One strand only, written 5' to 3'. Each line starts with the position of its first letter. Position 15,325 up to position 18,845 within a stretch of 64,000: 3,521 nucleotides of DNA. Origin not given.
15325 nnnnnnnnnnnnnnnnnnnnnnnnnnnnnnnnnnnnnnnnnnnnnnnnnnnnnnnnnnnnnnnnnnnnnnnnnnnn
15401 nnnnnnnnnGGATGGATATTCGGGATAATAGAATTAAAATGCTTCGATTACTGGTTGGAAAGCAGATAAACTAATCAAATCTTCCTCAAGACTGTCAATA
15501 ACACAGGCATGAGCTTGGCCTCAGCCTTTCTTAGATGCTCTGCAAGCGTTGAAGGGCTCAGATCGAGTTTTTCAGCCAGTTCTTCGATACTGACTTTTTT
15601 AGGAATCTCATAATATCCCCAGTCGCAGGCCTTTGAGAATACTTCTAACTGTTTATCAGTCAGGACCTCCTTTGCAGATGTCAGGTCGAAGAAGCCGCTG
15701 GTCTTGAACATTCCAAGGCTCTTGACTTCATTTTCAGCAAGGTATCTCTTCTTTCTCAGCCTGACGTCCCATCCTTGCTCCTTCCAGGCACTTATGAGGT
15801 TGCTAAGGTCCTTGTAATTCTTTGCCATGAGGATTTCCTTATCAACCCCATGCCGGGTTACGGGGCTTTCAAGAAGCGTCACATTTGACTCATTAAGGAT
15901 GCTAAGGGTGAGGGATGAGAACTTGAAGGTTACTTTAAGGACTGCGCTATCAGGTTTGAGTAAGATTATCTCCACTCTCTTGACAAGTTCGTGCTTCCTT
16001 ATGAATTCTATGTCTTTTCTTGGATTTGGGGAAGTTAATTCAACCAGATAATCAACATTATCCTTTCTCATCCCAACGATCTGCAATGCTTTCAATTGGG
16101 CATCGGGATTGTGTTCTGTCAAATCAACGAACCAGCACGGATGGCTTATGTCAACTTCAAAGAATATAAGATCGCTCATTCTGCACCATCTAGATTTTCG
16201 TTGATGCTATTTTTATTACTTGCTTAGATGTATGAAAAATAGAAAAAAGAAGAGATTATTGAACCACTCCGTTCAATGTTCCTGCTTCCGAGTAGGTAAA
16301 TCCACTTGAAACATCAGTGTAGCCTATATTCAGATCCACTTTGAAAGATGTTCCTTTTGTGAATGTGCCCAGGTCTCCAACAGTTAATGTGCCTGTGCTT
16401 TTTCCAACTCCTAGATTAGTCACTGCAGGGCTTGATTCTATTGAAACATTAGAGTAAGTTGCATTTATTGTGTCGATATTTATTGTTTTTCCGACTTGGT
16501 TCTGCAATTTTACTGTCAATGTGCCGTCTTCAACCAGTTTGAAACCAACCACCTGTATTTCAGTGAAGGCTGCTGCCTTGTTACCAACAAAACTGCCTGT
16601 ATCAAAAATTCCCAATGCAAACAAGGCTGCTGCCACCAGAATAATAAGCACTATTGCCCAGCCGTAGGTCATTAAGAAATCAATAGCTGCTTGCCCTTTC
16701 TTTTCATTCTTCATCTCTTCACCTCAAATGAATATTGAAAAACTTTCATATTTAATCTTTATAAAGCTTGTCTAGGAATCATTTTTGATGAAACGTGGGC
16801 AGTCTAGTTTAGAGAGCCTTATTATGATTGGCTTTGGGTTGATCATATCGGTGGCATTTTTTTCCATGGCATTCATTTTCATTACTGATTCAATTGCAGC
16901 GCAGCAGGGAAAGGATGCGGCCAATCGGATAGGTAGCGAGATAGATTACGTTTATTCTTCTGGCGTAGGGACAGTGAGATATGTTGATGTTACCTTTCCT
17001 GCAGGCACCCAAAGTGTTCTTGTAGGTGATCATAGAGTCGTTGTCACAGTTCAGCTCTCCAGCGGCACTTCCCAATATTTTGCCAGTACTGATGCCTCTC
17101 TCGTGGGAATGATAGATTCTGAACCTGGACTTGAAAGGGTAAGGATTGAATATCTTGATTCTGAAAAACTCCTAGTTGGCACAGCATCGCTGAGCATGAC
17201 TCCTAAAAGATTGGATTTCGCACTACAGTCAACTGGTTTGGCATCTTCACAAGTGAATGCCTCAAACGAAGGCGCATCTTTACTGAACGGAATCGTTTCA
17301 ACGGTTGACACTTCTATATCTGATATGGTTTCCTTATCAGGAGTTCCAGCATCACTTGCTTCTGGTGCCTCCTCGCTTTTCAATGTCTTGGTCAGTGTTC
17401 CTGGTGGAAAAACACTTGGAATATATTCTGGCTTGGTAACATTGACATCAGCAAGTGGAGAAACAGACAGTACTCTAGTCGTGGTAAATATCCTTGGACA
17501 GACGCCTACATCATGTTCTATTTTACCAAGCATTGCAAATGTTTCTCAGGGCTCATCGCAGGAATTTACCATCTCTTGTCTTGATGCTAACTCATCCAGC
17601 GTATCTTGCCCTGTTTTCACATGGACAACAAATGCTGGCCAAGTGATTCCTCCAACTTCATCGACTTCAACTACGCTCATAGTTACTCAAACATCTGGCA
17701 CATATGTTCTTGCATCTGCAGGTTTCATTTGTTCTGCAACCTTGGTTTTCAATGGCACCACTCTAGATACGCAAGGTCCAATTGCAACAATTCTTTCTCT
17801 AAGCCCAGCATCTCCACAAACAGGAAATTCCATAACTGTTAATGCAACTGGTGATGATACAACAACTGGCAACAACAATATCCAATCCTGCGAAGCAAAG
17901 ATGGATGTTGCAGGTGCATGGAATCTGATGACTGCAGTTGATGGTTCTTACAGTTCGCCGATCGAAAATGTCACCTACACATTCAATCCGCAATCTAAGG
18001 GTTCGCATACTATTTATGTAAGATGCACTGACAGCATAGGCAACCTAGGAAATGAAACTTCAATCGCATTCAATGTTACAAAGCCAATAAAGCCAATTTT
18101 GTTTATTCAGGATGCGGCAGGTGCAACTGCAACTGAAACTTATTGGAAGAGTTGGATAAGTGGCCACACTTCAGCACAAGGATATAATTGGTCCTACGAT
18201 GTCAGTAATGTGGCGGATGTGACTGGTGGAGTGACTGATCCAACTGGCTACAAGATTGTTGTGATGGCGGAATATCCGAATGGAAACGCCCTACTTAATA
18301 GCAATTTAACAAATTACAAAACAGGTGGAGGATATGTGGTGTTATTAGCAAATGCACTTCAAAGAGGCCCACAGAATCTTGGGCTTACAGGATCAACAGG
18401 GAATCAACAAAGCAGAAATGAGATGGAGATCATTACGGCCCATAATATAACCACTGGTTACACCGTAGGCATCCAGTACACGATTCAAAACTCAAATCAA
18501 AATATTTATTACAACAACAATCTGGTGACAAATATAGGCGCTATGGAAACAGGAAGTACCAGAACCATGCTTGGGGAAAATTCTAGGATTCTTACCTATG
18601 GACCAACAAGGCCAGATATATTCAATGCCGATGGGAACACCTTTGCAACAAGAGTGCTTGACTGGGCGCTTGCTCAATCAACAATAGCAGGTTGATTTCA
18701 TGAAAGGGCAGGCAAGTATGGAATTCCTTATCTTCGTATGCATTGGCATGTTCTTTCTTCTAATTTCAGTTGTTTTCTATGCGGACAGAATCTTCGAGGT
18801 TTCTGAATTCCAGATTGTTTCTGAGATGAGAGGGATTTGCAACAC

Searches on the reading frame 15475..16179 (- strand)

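Call 22: search_protein_families(library=pfam, proteins=[window:15475-16179:-])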
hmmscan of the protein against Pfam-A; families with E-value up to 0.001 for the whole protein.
window:15475-16179:- (234 aa): 2 families
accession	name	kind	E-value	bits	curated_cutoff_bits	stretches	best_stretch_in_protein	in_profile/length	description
PF04967.18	HTH_10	-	3.9e-20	71.8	23.1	1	173-224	1-52/53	HTH DNA binding domain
PF13412.12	HTH_24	-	0.00019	21.4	21.9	1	196-221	18-43/48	Winged helix-turn-helix DNA-binding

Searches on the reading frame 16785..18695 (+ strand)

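Call 22: search_protein_families(library=pfam, proteins=[window:16785-18695:+])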
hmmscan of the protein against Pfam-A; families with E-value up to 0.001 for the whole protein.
window:16785-18695:+ (636 aa): 0 families

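Call 39: search_protein_families(library=ncbifam, proteins=[window:16785-18695:+])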
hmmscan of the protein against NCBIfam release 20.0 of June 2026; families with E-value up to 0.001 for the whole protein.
window:16785-18695:+ (636 aa): 1 family
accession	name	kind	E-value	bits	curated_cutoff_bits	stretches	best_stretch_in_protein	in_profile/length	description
NF047446.1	barrel_OmpL47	domain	0.00074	19.9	40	0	391-431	28-68/68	OmpL47-type beta-barrel domain-containing protein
